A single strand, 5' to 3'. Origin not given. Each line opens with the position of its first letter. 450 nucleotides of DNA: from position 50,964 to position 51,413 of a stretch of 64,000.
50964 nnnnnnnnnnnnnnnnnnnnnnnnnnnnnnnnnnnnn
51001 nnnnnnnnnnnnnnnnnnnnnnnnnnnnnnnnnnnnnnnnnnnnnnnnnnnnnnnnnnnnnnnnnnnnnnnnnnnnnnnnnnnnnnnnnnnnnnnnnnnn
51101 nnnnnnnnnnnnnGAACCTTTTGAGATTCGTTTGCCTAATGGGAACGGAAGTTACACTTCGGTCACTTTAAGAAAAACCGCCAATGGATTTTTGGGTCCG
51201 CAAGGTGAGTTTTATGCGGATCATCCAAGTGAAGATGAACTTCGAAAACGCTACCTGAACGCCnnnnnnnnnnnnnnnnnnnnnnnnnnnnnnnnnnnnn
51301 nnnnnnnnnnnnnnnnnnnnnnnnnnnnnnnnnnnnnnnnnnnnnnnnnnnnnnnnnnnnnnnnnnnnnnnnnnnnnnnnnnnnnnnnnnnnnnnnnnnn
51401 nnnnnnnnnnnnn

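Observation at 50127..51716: Two tandem secreted paralogs sharing a ~48-aa C-terminal domain I do not recognise. One carries a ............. repeat. Both sit beside a Spy/CpxP-like LTXXQ protein.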

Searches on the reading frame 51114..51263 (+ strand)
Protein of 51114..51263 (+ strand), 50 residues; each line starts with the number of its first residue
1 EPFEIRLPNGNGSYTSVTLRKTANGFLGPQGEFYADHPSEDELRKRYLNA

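Call 23: search_solved_structures(query=A1, max_evalue=10, show_alignments=2)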
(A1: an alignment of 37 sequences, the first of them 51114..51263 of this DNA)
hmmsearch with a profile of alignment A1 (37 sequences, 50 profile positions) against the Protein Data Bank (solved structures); distinct sequences matched with E-value up to 10: 4.
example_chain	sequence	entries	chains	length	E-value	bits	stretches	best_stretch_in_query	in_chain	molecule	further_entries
2qdy_A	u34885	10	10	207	0.16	14.7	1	24-34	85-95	Nitrile hydratase subunit alpha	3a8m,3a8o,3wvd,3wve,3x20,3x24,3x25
1ahj_A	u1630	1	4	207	0.16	14.7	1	24-34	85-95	NITRILE HYDRATASE (SUBUNIT ALPHA)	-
3a8g_A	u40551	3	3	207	0.16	14.7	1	24-34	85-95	Nitrile hydratase subunit alpha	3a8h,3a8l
2ahj_A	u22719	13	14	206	0.16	14.7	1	24-34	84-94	NITRILE HYDRATASE | Nitrile hydratase subunit alpha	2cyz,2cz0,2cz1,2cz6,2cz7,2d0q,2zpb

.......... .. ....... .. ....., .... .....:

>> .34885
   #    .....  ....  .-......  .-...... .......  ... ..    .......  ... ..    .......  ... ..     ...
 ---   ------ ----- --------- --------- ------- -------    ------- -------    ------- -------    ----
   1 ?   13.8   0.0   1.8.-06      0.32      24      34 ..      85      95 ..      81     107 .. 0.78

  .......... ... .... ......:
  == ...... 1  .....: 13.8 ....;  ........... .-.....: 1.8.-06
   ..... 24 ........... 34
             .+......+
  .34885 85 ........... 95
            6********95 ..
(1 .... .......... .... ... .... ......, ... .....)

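Call 28: find_related_loci(query=A1, collection=genome_contigs, flank=6000)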
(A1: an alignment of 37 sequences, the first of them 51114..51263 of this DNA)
Query A1 (50 aa) in genome_contigs; peptide patterns used: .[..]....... (x = any residue, [..] = any of these).
253 stretches matched a pattern; 192 encode a relative of the query (tblastn E <= 1e-3); the best 80 are kept; 80 distinct loci.
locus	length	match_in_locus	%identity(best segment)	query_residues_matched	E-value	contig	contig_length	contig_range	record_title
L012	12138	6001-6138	76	2-47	1e-21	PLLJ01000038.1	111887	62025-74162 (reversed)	MAG: Candidatus Omnitrophota bacterium isolate fen_1321 73.20120800_E3X.43_contig_2106, whole genome shotgun sequence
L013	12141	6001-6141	70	3-49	5e-21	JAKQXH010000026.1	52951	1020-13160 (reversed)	MAG: Candidatus Omnitrophota bacterium isolate USST_metabat.84_sub k141_175082, whole genome shotgun sequence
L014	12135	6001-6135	73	3-47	2e-20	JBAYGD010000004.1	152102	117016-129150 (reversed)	MAG: Candidatus Omnitrophota bacterium isolate SO_2016_GW1_117 scaffold00231_OW334_2016, whole genome shotgun sequence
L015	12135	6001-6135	73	3-47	3e-20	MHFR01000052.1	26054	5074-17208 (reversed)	MAG: Omnitrophica bacterium RIFCSPLOWO2_12_FULL_44_17 rifcsplowo2_12_scaffold_5598, whole genome shotgun sequence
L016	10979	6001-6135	71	3-47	6e-20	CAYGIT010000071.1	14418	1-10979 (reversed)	MAG TPA_asm: uncultured bacterium isolate ERP113451_co3_34 genome assembly, contig: NODE_3280_length_14418_cov_7.661770,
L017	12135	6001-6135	71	3-47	1e-19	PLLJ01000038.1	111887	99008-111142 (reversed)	MAG: Candidatus Omnitrophota bacterium isolate fen_1321 73.20120800_E3X.43_contig_2106, whole genome shotgun sequence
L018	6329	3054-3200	65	1-49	6e-19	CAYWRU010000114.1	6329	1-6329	MAG TPA_asm: uncultured bacterium isolate SRP257259_co1_296 genome assembly, contig: NODE_21231_length_6329_cov_5.891297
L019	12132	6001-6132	70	4-47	1e-18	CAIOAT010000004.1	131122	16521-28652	MAG: Candidatus Omnitrophica bacterium isolate AM-2014-D6_bin-627 genome assembly, contig: bin-627:04/50, whole genome s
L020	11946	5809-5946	63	3-48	2e-18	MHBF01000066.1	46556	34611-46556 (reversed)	MAG: Lentisphaerae bacterium GWF2_44_16 gwf2_scaffold_2095, whole genome shotgun sequence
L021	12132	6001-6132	66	4-47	3e-18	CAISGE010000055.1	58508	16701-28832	MAG: Candidatus Omnitrophica bacterium isolate AM-lipid-02-D9_bin-1187 genome assembly, contig: bin-1187:55/80, whole ge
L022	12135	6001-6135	60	3-47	4e-18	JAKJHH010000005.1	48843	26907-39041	MAG: Verrucomicrobia bacterium isolate UR.bin179 NODE_5_length_48843_cov_3.098224, whole genome shotgun sequence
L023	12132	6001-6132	70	4-47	6e-18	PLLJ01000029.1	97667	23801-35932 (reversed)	MAG: Candidatus Omnitrophota bacterium isolate fen_1321 73.20120800_E3X.43_contig_547, whole genome shotgun sequence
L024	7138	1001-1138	61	3-48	5e-18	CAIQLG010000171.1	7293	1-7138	MAG: uncultured Lentisphaerae bacterium isolate AM-lipid-01-D10_bin-0339 genome assembly, contig: bin-0339:171/606, whol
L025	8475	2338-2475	59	3-48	3e-17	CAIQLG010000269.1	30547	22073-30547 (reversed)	MAG: uncultured Lentisphaerae bacterium isolate AM-lipid-01-D10_bin-0339 genome assembly, contig: bin-0339:269/606, whol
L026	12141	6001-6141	57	1-47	5e-16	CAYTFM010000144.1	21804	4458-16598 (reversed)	MAG TPA_asm: uncultured Victivallales bacterium isolate binchicken_co232_176 genome assembly, contig: NODE_4524_length_2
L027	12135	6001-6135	58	3-47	5e-15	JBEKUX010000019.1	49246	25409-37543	MAG: Chitinispirillaceae bacterium isolate SPRUCE 591 SPRUCE_591_19, whole genome shotgun sequence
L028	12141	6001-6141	60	1-47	6e-15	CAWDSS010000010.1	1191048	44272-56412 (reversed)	MAG: Candidatus Omnitrophota bacterium isolate MFD03726.bin.2.139 genome assembly, contig: contig_50884, whole genome sh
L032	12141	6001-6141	51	1-47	4e-14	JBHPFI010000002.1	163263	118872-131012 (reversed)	Candidatus Omnitrophota bacterium isolate SAG AM-311-J02 NODE_2_length_163263_cov_30.215639, whole genome shotgun sequen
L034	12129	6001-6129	56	5-47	7e-14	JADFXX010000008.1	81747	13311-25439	MAG: Candidatus Omnitrophota bacterium isolate nDJH2bin18 nDJH2_bin18_NODE_8_length_81747_cov_44.251789, whole genome sh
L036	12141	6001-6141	53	1-47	8e-14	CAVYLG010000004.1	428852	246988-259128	MAG: Candidatus Omnitrophota bacterium isolate MFD01476.bin.2.120 genome assembly, contig: contig_28232, whole genome sh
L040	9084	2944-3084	51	1-47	1e-13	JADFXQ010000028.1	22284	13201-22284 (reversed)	MAG: Candidatus Omnitrophota bacterium isolate nDJH15bin13 nDJH15_bin13_NODE_28_length_22284_cov_3.101548, whole genome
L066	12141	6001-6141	49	1-47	1e-12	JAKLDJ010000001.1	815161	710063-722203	MAG: Candidatus Omnitrophota bacterium isolate RA.bin107 RA.bin107_1, whole genome shotgun sequence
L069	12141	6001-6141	47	1-47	1e-12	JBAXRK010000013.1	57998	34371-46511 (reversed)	MAG: Candidatus Omnitrophota bacterium isolate ELA581 MAG581_13, whole genome shotgun sequence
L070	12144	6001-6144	48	1-48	1e-12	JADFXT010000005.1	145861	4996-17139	MAG: Candidatus Omnitrophota bacterium isolate nDJH15bin6 nDJH15_bin6_NODE_5_length_145861_cov_6.592168, whole genome sh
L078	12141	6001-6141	51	1-47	3e-12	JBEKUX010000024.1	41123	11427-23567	MAG: Chitinispirillaceae bacterium isolate SPRUCE 591 SPRUCE_591_24, whole genome shotgun sequence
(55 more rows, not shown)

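Call 32: search_protein_representatives(alignment_id=A1)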
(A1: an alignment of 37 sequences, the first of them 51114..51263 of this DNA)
Query: 37 sequences, 50 profile positions. Proteins with E-value up to 0.001 (for the whole library): 1068; up to 1e-10: 692; up to 1e-30: 22. The best 150 are listed.
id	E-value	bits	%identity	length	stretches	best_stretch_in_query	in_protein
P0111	8.4e-70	246.3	-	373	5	2-48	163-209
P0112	1.8e-68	242.0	-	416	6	2-48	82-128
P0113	1.4e-62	223.1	-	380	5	1-49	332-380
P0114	1.1e-52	191.4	-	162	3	1-49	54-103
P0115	6.5e-46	169.8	-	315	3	4-49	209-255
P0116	1.5e-43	162.2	-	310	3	4-49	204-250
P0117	6.4e-42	157.0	-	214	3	3-48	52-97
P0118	1.0e-41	156.3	-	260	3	1-48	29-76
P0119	2.2e-40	152.1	-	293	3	2-49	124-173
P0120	5.3e-40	150.9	-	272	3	2-48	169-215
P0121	4.0e-39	148.0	-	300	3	5-48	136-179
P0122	2.8e-38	145.3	-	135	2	2-49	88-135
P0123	6.0e-38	144.3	-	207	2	1-49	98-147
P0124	1.5e-37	143.0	-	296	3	2-48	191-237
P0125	3.4e-37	141.9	-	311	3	2-47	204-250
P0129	1.5e-33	130.2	-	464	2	2-48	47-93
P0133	1.3e-30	120.8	-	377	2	1-47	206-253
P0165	1.0e-20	89.1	-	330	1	1-49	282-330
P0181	3.9e-20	87.2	-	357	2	4-48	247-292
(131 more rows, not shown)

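Call 33: search_protein_families(library=pfam, proteins=[P0111, P0112, P0113, P0114, P0115, P0117, P0129, P0133, P0165, P0181], max_evalue=1)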
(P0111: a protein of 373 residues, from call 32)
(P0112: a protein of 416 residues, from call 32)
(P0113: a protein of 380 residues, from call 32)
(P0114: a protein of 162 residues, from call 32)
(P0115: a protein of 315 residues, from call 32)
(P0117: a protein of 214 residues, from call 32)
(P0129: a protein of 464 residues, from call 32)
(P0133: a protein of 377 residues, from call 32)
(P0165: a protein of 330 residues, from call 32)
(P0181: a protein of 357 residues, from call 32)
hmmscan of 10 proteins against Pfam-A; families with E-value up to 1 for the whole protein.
P0111 (373 aa): 3 families
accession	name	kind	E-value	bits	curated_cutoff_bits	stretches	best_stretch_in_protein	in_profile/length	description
PF07955.17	DUF1687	-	0.00018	22.4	27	0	249-262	56-69/128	Protein of unknown function (DUF1687)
PF21828.1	DUF6888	-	0.029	14.7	27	0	306-317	1-12/55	Domain of unknown function (DUF6888)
PF08308.17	PEGA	-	0.036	14.4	20.8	1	156-206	5-57/71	PEGA domain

P0112 (416 aa): 1 family
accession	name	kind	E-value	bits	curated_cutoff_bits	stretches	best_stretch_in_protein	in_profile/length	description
PF07955.17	DUF1687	-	0.014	16.3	27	0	115-138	55-78/128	Protein of unknown function (DUF1687)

P0113 (380 aa): 2 families
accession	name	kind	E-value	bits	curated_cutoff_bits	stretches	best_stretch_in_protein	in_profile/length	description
PF16238.11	DUF4897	-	0.31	11.3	28.6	0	142-176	115-147/157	Domain of unknown function (DUF4897)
PF07955.17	DUF1687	-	0.96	10.4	27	0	315-332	56-73/128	Protein of unknown function (DUF1687)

P0114 (162 aa): 0 families

P0115 (315 aa): 1 family
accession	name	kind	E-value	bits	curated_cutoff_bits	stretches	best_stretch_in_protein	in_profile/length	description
PF20125.4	DUF6515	-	5.2e-08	33.4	24.9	1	59-164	63-165/179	Family of unknown function (DUF6515)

P0117 (214 aa): 4 families
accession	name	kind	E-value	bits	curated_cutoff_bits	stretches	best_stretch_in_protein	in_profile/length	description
PF21828.1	DUF6888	-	0.0017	18.6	27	0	148-177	2-31/55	Domain of unknown function (DUF6888)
PF00392.27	GntR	-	0.052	13.7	27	0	146-162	23-39/64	Bacterial regulatory proteins, gntR family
PF02041.22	Auxin_BP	-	0.094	12.8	21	0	171-206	58-93/167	Auxin binding protein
PF07955.17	DUF1687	-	0.12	13.3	27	0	83-101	54-73/128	Protein of unknown function (DUF1687)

P0129 (464 aa): 2 families
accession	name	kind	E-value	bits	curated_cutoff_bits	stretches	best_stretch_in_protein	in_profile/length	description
PF12779.12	WXXGXW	-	2.8e-11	43.7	18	2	193-219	2-26/26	WXXGXW repeat (2 copies)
PF15441.11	ARHGEF5_35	-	0.29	10.5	27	1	391-457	171-237/488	RhoGEF 5/35 N-terminal disordered region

P0133 (377 aa): 1 family
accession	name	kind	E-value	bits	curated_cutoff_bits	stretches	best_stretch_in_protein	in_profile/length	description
PF20125.4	DUF6515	-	1.6e-09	38.3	24.9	1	55-131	57-136/179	Family of unknown function (DUF6515)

P0165 (330 aa): 2 families
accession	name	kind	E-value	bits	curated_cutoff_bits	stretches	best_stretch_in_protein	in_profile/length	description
PF20125.4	DUF6515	-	2.1e-14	54.2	24.9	1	200-276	57-133/179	Family of unknown function (DUF6515)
PF02095.21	Extensin_1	-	5.9e-11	42.9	105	1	59-145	46-132/171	Extensin-like protein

P0181 (357 aa): 2 families
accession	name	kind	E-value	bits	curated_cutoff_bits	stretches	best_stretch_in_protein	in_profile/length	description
PF20125.4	DUF6515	-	5.8e-11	43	24.9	1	88-162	64-138/179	Family of unknown function (DUF6515)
PF18914.6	DUF5666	-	0.0049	17.6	27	1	240-271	24-55/60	Domain of unknown function (DUF5666)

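Call 65: search_protein_families(library=pfam, proteins=[L028:6260-6823:+, L028:6813-7262:+, L015:6933-7391:+, L015:7412-7861:+, L013:6965-7579:+, L013:7572-8021:+, L066:6227-6820:+, L066:6813-7295:+], max_evalue=0.001)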
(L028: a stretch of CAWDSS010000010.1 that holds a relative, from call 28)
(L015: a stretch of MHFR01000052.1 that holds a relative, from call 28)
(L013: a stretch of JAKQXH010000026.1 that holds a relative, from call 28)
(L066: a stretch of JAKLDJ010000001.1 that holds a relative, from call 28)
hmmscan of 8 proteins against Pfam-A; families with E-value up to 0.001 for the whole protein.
L028:6260-6823:+ (188 aa): 6 families
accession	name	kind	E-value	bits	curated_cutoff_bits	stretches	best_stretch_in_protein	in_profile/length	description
PF04542.20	Sigma70_r2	-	3.5e-17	62.4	24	1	24-90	2-70/71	Sigma-70 region 2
PF08281.18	Sigma70_r4_2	-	1.1e-14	54.3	25.7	1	123-174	3-54/54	Sigma-70, region 4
PF04545.22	Sigma70_r4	-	8.8e-11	41.6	24.1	1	127-174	1-48/50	Sigma-70, region 4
PF07638.17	Sigma70_ECF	-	3.7e-06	27.4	21.1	1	49-176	53-181/185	ECF sigma factor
PF13556.12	HTH_30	-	0.00066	19.9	27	1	146-177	12-43/59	PucR C-terminal helix-turn-helix domain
PF13384.12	HTH_23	-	0.00097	19.3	24.6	0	137-170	8-41/50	Homeodomain-like domain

L028:6813-7262:+ (150 aa): 1 family
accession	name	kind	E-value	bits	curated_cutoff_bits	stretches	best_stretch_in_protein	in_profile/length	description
PF13490.11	zf-HC2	-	1e-05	25.9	22.2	1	13-38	10-35/35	Putative zinc-finger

L015:6933-7391:+ (153 aa): 4 families
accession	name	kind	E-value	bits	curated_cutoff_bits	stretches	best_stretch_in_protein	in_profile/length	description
PF08281.18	Sigma70_r4_2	-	5.9e-17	61.5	25.7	1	88-140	2-54/54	Sigma-70, region 4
PF04542.20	Sigma70_r2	-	1.1e-12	48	24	1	4-53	19-70/71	Sigma-70 region 2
PF04545.22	Sigma70_r4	-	3.7e-09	36.4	24.1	1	93-138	1-46/50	Sigma-70, region 4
PF07638.17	Sigma70_ECF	-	1.2e-07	32.3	21.1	1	65-143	110-182/185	ECF sigma factor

L015:7412-7861:+ (150 aa): 1 family
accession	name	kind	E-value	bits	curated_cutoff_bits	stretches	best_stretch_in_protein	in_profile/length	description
PF13490.11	zf-HC2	-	2.2e-09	37.7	22.2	1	5-37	3-35/35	Putative zinc-finger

L013:6965-7579:+ (205 aa): 4 families
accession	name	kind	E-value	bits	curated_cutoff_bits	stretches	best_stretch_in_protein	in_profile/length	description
PF04542.20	Sigma70_r2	-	4.9e-20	71.5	24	1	29-96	1-70/71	Sigma-70 region 2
PF08281.18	Sigma70_r4_2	-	1e-15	57.5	25.7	1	131-181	2-52/54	Sigma-70, region 4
PF04545.22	Sigma70_r4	-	4.3e-11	42.6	24.1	1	136-185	1-50/50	Sigma-70, region 4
PF07638.17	Sigma70_ECF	-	1.3e-08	35.4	21.1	1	65-186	65-182/185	ECF sigma factor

L013:7572-8021:+ (150 aa): 1 family
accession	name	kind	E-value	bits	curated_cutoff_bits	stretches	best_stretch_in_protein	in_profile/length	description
PF13490.11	zf-HC2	-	1.6e-09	38.1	22.2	1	4-37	2-35/35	Putative zinc-finger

L066:6227-6820:+ (198 aa): 7 families
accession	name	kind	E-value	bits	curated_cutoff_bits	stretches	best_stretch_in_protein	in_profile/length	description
PF04542.20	Sigma70_r2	-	1.4e-17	63.7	24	1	34-99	1-68/71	Sigma-70 region 2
PF08281.18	Sigma70_r4_2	-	1.2e-15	57.4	25.7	1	134-185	3-54/54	Sigma-70, region 4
PF04545.22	Sigma70_r4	-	2.6e-10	40.1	24.1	1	139-185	2-48/50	Sigma-70, region 4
PF07638.17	Sigma70_ECF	-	6.6e-06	26.6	21.1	1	18-186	6-180/185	ECF sigma factor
PF13384.12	HTH_23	-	2.5e-05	24.4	24.6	1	150-182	10-42/50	Homeodomain-like domain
PF13556.12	HTH_30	-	3.5e-05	24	27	1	157-185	12-40/59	PucR C-terminal helix-turn-helix domain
PF12840.13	HTH_20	-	0.00096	19.5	27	0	151-180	9-41/51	Helix-turn-helix domain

L066:6813-7295:+ (161 aa): 1 family
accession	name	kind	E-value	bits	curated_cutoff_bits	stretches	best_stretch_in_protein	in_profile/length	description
PF13490.11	zf-HC2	-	8.5e-09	35.8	22.2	1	12-38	9-35/35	Putative zinc-finger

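Call 71: predict_structure(alignment_id=A1)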
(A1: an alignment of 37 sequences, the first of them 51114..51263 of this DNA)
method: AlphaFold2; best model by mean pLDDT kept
length: 50 residues; sequences in the alignment: 37
mean_pLDDT: 86.9   pTM: 0.57
mean pLDDT of the five models: 86.9, 85.1, 83.6, 83.6, 82.2
residues with pLDDT >= 90: 15; 70-90: 33; 50-70: 2; < 50: 0
segments of 3 or more residues with pLDDT < 50: none
pLDDT, mean of each block of 10 residues (from residue 1): 87 89 90 88 81
secondary structure, 60 per line:
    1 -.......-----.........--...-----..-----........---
elements in order: E2-8 E14-22 E25-27 H40-47

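Call 81: search_protein_families(library=pfam, proteins=[L034:5677-6135:+, L069:5563-6147:+, L070:5269-6147:+, L040:1484-2389:+, L027:5740-6141:+, L024:464-1144:+, L036:5509-6147:+, L028:5608-6147:+, L066:5563-6147:+, L078:5515-6147:+], max_evalue=0.01)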
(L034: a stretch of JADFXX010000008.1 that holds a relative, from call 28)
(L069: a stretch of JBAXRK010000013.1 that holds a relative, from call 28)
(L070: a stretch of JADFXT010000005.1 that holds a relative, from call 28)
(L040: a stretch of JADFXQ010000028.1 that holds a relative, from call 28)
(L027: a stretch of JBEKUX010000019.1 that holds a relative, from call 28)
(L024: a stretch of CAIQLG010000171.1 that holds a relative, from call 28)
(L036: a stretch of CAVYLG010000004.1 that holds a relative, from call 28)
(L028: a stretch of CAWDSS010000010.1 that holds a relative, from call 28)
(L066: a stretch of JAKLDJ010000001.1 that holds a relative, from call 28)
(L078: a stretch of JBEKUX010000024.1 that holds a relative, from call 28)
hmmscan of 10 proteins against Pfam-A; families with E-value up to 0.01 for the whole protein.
L034:5677-6135:+ (153 aa): 4 families
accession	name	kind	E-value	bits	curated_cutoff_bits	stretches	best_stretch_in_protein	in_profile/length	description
PF13488.11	Gly-zipper_Omp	-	1.6e-08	34.8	25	2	29-75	2-44/46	Glycine zipper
PF13441.11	Gly-zipper_YMGG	-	1.7e-07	31.2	28.9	1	24-72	1-45/45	YMGG-like Gly-zipper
PF05433.20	Rick_17kDa_Anti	-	1e-05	25.7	24.2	1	33-73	2-42/43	Glycine zipper 2TM domain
PF05818.17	TraT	-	5.6e-05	23.4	31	1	26-90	86-147/214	Enterobacterial TraT complement resistance protein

L069:5563-6147:+ (195 aa): 4 families
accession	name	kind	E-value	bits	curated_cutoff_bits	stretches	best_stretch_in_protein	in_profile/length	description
PF05433.20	Rick_17kDa_Anti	-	3.2e-07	30.6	24.2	1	82-124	1-41/43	Glycine zipper 2TM domain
PF13488.11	Gly-zipper_Omp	-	0.00042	20.6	25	1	77-98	21-42/46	Glycine zipper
PF13441.11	Gly-zipper_YMGG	-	0.00059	19.9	28.9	1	77-124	4-45/45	YMGG-like Gly-zipper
PF05818.17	TraT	-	0.00081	19.7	31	1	62-125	68-130/214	Enterobacterial TraT complement resistance protein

L070:5269-6147:+ (293 aa): 5 families
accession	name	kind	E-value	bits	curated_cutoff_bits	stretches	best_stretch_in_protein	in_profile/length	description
PF20125.4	DUF6515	-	1.4e-18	67.9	24.9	1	37-132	38-133/179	Family of unknown function (DUF6515)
PF13488.11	Gly-zipper_Omp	-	1.6e-06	28.4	25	1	153-202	2-45/46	Glycine zipper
PF05433.20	Rick_17kDa_Anti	-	0.0015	18.8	24.2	0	156-196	1-43/43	Glycine zipper 2TM domain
PF05818.17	TraT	-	0.0039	17.4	31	1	142-199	75-130/214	Enterobacterial TraT complement resistance protein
PF13441.11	Gly-zipper_YMGG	-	0.0063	16.6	28.9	0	150-198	3-45/45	YMGG-like Gly-zipper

L040:1484-2389:+ (302 aa): 5 families
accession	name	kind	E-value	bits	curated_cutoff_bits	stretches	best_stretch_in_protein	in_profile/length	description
PF20125.4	DUF6515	-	1.2e-19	71.3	24.9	1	54-143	44-133/179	Family of unknown function (DUF6515)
PF13441.11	Gly-zipper_YMGG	-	0.00045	20.3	28.9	1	170-217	4-45/45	YMGG-like Gly-zipper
PF13488.11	Gly-zipper_Omp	-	0.00054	20.3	25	1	172-221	2-45/46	Glycine zipper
PF05818.17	TraT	-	0.0043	17.3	31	1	131-221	47-133/214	Enterobacterial TraT complement resistance protein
PF05433.20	Rick_17kDa_Anti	-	0.0046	17.3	24.2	1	175-215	1-43/43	Glycine zipper 2TM domain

L027:5740-6141:+ (134 aa): 0 families

L024:464-1144:+ (227 aa): 0 families

L036:5509-6147:+ (213 aa): 0 families

L028:5608-6147:+ (180 aa): 1 family
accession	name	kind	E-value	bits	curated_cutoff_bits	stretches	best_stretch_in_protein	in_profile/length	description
PF20125.4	DUF6515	-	7.1e-16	59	24.9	1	36-127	54-143/179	Family of unknown function (DUF6515)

L066:5563-6147:+ (195 aa): 1 family
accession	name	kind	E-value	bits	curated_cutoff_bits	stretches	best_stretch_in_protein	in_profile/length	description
PF20125.4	DUF6515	-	5.2e-14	52.9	24.9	1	52-127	60-133/179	Family of unknown function (DUF6515)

L078:5515-6147:+ (211 aa): 0 families
